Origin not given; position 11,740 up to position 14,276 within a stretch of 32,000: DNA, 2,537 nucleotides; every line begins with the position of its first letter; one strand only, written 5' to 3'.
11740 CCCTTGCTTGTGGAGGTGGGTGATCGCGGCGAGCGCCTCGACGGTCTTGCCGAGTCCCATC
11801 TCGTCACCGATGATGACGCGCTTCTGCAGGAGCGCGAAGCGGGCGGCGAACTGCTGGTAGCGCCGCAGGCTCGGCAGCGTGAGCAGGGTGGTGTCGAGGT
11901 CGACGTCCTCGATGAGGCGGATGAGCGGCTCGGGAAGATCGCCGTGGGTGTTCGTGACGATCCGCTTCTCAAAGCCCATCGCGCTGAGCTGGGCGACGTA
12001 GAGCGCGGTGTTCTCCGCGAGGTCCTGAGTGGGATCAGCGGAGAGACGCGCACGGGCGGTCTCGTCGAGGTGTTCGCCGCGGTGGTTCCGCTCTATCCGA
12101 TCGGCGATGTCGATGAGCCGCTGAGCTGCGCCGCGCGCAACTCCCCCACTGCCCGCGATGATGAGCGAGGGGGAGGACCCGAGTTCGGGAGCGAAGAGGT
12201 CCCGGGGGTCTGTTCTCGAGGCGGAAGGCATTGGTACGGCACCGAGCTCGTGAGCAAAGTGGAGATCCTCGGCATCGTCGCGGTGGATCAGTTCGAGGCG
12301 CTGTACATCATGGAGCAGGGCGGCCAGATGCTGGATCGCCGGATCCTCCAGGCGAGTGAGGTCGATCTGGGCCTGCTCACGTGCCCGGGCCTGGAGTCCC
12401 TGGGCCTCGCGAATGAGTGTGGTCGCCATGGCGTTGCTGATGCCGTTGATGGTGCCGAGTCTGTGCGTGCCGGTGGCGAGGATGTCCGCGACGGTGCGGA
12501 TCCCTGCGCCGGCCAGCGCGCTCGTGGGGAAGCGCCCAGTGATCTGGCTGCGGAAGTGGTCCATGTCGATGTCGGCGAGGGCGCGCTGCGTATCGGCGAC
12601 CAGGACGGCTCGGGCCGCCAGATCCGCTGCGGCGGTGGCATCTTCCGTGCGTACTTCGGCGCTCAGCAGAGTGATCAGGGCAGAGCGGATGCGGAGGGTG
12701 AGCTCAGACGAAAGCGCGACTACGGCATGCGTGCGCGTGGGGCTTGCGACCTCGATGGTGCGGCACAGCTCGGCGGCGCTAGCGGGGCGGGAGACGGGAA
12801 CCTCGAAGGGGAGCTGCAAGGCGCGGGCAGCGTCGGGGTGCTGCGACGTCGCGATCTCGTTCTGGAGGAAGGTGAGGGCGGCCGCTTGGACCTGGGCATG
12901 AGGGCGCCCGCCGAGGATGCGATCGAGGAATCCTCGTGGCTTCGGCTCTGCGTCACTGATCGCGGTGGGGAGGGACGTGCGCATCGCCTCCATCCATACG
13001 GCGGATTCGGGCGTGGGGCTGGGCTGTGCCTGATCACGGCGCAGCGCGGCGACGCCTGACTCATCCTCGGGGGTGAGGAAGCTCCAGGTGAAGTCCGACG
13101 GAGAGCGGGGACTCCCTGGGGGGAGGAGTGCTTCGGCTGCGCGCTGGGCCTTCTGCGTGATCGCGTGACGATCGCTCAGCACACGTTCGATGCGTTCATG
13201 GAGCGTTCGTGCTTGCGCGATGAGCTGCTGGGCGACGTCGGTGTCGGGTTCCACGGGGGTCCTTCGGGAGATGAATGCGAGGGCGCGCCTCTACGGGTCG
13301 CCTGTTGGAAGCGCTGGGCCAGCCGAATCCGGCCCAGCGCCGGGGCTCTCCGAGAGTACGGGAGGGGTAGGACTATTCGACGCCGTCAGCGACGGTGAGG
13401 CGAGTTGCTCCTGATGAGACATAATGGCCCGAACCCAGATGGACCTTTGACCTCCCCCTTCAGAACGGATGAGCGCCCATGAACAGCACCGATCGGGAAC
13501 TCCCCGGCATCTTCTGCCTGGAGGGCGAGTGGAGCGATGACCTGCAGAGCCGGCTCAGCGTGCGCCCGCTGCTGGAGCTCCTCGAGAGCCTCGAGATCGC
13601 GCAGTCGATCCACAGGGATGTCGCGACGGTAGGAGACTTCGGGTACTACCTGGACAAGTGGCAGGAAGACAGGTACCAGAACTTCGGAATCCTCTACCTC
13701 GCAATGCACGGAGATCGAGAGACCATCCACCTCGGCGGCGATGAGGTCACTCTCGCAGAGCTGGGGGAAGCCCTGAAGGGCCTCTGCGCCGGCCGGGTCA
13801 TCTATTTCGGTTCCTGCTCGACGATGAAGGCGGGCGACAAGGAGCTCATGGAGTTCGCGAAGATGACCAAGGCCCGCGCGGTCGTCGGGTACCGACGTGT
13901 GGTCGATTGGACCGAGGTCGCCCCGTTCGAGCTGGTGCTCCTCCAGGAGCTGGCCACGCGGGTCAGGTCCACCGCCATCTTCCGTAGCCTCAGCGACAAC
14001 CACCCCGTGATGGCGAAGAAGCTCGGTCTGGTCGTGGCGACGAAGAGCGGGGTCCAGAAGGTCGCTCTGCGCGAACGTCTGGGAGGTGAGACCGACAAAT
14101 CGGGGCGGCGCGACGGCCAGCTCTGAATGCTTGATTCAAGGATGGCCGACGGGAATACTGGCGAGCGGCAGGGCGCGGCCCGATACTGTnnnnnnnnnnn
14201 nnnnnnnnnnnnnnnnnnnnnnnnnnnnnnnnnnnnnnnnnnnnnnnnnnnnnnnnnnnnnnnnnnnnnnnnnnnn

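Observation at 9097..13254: Single-polypeptide SNF2 ATPase - DEDDh exonuclease - TerB - BRCT fusion flanking the BREX locus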

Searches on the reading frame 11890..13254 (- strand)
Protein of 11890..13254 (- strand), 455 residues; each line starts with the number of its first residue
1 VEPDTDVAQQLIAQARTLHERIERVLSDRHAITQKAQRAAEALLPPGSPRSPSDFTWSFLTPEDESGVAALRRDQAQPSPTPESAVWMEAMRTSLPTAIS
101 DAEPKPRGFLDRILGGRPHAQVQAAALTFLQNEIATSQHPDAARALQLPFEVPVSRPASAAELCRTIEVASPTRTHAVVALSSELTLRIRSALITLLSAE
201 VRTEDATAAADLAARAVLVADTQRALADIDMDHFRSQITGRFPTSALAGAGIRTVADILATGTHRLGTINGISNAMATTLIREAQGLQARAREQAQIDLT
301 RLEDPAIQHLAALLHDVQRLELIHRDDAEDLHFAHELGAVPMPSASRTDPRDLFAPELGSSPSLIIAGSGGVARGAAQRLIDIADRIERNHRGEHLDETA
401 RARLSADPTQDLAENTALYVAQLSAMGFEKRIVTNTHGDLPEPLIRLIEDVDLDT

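Call 47: predict_structure(alignment_id=A3)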
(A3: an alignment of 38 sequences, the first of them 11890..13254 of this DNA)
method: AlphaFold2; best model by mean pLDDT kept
length: 455 residues; sequences in the alignment: 38
mean_pLDDT: 89.3   pTM: 0.78
mean pLDDT of the five models: 89.3, 88.0, 86.9, 86.5, 86.2
residues with pLDDT >= 90: 339; 70-90: 61; 50-70: 49; < 50: 6
segments of 3 or more residues with pLDDT < 50: none
pLDDT, mean of each block of 10 residues (from residue 1): 78 97 94 93 72 80 90 90 94 97 80 66 94 95 83 81 94 85 94 94 97 98 97 94 95 98 97 97 98 97 97 98 95 88 59 83 92 95 96 96 96 96 97 67 66 52
secondary structure, 60 per line:
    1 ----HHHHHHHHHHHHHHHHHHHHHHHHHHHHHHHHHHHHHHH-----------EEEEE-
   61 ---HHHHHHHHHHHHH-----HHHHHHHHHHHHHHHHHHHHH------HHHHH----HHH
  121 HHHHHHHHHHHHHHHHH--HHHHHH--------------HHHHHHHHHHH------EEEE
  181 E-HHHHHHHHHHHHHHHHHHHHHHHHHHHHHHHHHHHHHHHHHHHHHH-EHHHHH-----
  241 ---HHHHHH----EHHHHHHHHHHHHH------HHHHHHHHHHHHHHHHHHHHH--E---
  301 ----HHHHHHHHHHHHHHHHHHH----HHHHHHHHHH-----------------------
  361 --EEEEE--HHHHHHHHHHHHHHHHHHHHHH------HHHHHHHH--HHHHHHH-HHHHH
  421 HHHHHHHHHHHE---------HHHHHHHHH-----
elements in order: H5-43 E55-59 H64-76 H82-102 H109-113 H118-137 H140-145 H160-170 E177-181 H183-228 H231-235 H244-249 H255-267 H274-294 H305-323 H328-337 E363-367 H370-391 H398-405 H408-414 H416-431 H442-450

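Call 53: fold_search(model_id=the predicted structure, library=pdb)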
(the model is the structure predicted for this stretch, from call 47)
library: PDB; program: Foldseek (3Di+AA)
matches with E <= 10: 216; with E <= 0.001: 0
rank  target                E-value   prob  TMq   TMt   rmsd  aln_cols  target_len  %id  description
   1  6qv5                  3.2e-01  0.18  0.13  0.19  40.8       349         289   13  Crystal structure of the CHAD domain from the plant Ricinus communis (released 2019-05-29)
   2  9y9y_A                6.6e-01  0.20  0.11  0.14  41.4       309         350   12  Crystal structure of DNA integrity scanning protein DisA from Mycobacterium tuberculosis in complex with cyclic di-AMP (released 2025-09-24)
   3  6w08_A                7.6e-01  0.05  0.07  0.08  28.3       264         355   12  Crystal Structure of Motility Associated Killing Factor E from Vibrio cholerae (released 2020-03-11)
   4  8ure_A                7.9e-01  0.03  0.08  0.09  35.5       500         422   14  CryoEM Structure of Allosterically Switchable De Novo Protein sr312, in Open State with Effector Peptide (released 2024-08-14)
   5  9njr_A                8.7e-01  0.99  0.12  0.18   6.0        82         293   18  The Cryo-EM structure of the yeast Dmc1-ssDNA nucleoprotein filament ADP bound state (released 2025-03-19)
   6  9qn8_A                8.7e-01  0.99  0.12  0.17   6.6        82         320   22  RAD51 filament in complex with calcium and ATP bound by the RAD51AP1 C-terminus (released 2025-12-03)
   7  9njk_F                9.5e-01  0.72  0.12  0.18  15.3       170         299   16  The Cryo-EM structure of the yeast Rad51-ssDNA nucleoprotein filament ADP bound state (released 2025-03-19)
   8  6x17_A                1.0e+00  0.05  0.11  0.12  38.2       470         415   11  Outward-facing state of the glutamate transporter homologue GltPh in complex with TBOA (released 2020-11-18)
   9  7rtw_B                1.0e+00  0.04  0.10  0.13  48.9       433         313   12  Cryo-EM structure of a TTYH3 cis-dimer (released 2021-08-25)
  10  7p5j_A                1.1e+00  0.04  0.09  0.10  49.8       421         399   11  Cryo-EM structure of human TTYH1 in GDN (released 2021-08-11)
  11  9svx_E                1.2e+00  0.98  0.12  0.17   9.0        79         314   24  XRCC3-RAD51C-RAD51D-XRCC2 (XRCC3 complex) capping a RAD51 filament on single stranded DNA (released 2025-11-26)
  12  9y4s_D                1.2e+00  0.12  0.10  0.13  41.4       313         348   13  Crystal structure of DNA integrity scanning protein (DisA) from Mycobacterium tuberculosis in complex with cyclic di-A (released 2025-09-17)
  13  9q23_G                1.3e+00  0.66  0.12  0.18  12.1       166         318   14  DX2-CX3-RAD51 structure in the intermediate state (released 2026-03-04)
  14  6bav_A                1.3e+00  0.07  0.14  0.16  38.4       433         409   12  Crystal Structure of GltPh R397C in complex with S-Benzyl-L-Cysteine (released 2018-01-17)
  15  9njk_A                1.4e+00  1.00  0.12  0.19   1.3        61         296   26  The Cryo-EM structure of the yeast Rad51-ssDNA nucleoprotein filament ADP bound state (released 2025-03-19)
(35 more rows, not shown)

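Call 90: search_protein_families(library=padloc, proteins=[window:11890-13254:-], max_evalue=0.01)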
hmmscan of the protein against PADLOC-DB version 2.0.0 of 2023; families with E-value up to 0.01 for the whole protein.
window:11890-13254:- (455 aa): 0 families

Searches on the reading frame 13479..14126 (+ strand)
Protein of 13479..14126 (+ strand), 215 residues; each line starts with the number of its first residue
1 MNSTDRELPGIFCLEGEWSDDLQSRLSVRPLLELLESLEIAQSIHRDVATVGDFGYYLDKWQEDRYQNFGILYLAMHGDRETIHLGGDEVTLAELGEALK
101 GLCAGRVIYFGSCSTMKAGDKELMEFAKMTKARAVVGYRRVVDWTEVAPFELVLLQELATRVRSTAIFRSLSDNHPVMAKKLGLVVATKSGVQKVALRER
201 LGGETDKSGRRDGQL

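Call 5: search_protein_families(library=pfam, proteins=[window:13479-14126:+], max_evalue=0.01)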
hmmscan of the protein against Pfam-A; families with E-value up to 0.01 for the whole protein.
window:13479-14126:+ (215 aa): 1 family
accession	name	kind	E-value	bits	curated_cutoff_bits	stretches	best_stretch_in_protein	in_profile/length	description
PF20347.3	DUF6642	-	7.4e-20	71.8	27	1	11-182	4-176/182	Family of unknown function (DUF6642)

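Call 6: search_protein_families(library=padloc, proteins=[window:13479-14126:+], max_evalue=0.001)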
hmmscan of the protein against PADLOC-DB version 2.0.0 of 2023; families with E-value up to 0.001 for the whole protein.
window:13479-14126:+ (215 aa): 0 families

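Call 7: search_protein_families(library=ncbifam, proteins=[window:13479-14126:+], max_evalue=0.01)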
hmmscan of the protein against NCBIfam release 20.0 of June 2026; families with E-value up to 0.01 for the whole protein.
window:13479-14126:+ (215 aa): 0 families

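Call 70: search_dna_similar(query=window:13479-14123:+, collection=plasmids, mode=protein, max_rows=12, max_evalue=0.001)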
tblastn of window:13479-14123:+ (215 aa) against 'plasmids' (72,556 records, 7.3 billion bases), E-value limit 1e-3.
Records with a match: 1; places in all: 1; records where one place covers at least 80% of the query: 0.
Best place of each record, by identity: <60% 1.
By first word of the organism name: Brevibacterium 1.
By predicted mobility (MOB-suite, as given by PLSDB): non-mobilizable 1.
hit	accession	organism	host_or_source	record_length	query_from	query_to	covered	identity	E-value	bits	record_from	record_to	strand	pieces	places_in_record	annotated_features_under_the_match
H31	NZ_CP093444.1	Brevibacterium spongiae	sponge,mixed culture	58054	27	186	74%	29.9%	5e-15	80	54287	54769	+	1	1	DUF6642 family protein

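Call 72: get_annotated_region(hit=H31, flank=8000)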
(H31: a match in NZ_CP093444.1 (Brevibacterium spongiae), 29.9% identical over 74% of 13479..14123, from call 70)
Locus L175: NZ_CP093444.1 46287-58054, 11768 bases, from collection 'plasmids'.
description: Brevibacterium spongiae strain WHS-Z9 plasmid unnamed map unlocalized
organism: Brevibacterium spongiae (NCBI taxid 2909672)
taxonomy: Bacteria; Actinomycetota; Actinomycetes; Micrococcales; Brevibacteriaceae; Brevibacterium; Brevibacterium spongiae
host: -; source: sponge,mixed culture; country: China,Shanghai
typing (MOB-suite, as given by PLSDB): non-mobilizable
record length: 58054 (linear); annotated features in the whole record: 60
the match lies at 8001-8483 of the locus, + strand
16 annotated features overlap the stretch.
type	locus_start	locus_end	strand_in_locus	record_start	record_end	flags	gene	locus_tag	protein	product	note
CDS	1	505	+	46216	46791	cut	-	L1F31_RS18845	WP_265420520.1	hypothetical protein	-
CDS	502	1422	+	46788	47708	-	-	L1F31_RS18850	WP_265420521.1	CPBP family intramembrane glutamic endopeptidase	GO:0071586 - CAAX-box protein processing [Evidence IEA]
CDS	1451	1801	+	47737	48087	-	-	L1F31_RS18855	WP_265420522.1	hypothetical protein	-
CDS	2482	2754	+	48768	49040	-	-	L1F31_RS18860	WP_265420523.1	hypothetical protein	-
CDS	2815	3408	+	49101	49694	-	-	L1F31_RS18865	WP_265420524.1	DUF6349 family protein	-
CDS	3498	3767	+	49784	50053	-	-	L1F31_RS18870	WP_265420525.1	hypothetical protein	-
CDS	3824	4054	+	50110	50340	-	-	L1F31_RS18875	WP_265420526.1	hypothetical protein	-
CDS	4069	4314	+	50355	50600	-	-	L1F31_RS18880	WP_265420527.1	hypothetical protein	-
CDS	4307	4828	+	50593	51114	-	-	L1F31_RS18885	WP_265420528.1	hypothetical protein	-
CDS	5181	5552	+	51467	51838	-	-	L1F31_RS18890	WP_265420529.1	hypothetical protein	-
CDS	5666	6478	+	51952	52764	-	-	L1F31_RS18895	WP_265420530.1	abortive infection family protein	-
CDS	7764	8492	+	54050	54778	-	-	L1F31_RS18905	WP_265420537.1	DUF6642 family protein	-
CDS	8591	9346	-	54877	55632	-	-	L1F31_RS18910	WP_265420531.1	GntR family transcriptional regulator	-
CDS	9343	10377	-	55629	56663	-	-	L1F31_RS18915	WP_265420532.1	phosphonate dehydrogenase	-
CDS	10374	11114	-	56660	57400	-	phnE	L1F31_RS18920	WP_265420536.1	phosphonate ABC transporter, permease protein PhnE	GO:0015716 - organic phosphonate transport [Evidence IEA]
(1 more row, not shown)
